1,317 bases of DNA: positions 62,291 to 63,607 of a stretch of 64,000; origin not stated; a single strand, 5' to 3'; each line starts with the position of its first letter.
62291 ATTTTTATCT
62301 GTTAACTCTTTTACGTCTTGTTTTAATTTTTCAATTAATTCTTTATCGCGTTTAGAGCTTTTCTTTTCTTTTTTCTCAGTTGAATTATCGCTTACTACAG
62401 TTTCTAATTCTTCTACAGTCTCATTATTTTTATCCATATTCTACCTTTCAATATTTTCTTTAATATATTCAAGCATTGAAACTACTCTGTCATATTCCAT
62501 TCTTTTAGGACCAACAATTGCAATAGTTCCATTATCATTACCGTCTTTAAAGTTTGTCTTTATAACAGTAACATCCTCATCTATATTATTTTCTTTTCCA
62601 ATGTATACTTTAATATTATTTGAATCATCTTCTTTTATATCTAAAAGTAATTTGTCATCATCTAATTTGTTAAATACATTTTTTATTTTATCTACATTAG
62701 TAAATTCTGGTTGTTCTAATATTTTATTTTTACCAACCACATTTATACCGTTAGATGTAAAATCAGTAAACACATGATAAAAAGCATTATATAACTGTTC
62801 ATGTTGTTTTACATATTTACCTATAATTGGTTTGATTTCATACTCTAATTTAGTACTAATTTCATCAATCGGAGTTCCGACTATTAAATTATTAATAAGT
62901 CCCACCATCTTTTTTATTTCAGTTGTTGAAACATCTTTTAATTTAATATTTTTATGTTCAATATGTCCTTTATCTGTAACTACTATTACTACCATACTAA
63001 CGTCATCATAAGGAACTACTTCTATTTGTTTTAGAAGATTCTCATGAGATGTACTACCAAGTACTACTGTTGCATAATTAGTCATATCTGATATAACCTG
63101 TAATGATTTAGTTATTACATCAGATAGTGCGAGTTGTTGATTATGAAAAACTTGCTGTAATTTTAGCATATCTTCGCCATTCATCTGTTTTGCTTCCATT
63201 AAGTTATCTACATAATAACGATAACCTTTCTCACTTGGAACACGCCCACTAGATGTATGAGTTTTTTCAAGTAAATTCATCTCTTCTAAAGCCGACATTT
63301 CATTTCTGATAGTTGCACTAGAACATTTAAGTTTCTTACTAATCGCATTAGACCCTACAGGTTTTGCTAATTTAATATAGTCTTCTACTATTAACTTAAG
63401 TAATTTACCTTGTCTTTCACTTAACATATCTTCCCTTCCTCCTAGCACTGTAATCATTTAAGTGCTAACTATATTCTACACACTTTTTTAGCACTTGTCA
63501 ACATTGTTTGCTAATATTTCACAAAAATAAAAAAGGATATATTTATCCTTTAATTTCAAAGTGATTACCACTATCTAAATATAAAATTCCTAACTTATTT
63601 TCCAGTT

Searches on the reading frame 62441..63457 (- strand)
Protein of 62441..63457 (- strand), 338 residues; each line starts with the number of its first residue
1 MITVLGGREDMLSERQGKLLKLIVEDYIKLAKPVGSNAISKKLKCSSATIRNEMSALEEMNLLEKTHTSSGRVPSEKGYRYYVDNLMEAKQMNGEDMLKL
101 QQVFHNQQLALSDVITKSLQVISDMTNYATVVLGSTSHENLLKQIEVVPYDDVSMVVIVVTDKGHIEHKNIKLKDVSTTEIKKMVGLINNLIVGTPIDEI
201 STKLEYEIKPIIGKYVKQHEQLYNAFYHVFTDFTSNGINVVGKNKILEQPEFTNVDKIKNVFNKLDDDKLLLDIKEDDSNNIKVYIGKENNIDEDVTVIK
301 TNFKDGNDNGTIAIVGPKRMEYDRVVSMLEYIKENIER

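Call 22: find_encoding_contigs(protein=window:62441-63457:-, flank=10000, max_places=4)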
Protein window:62441-63457:- (338 aa): no gene with exactly this product is on record in the collection.
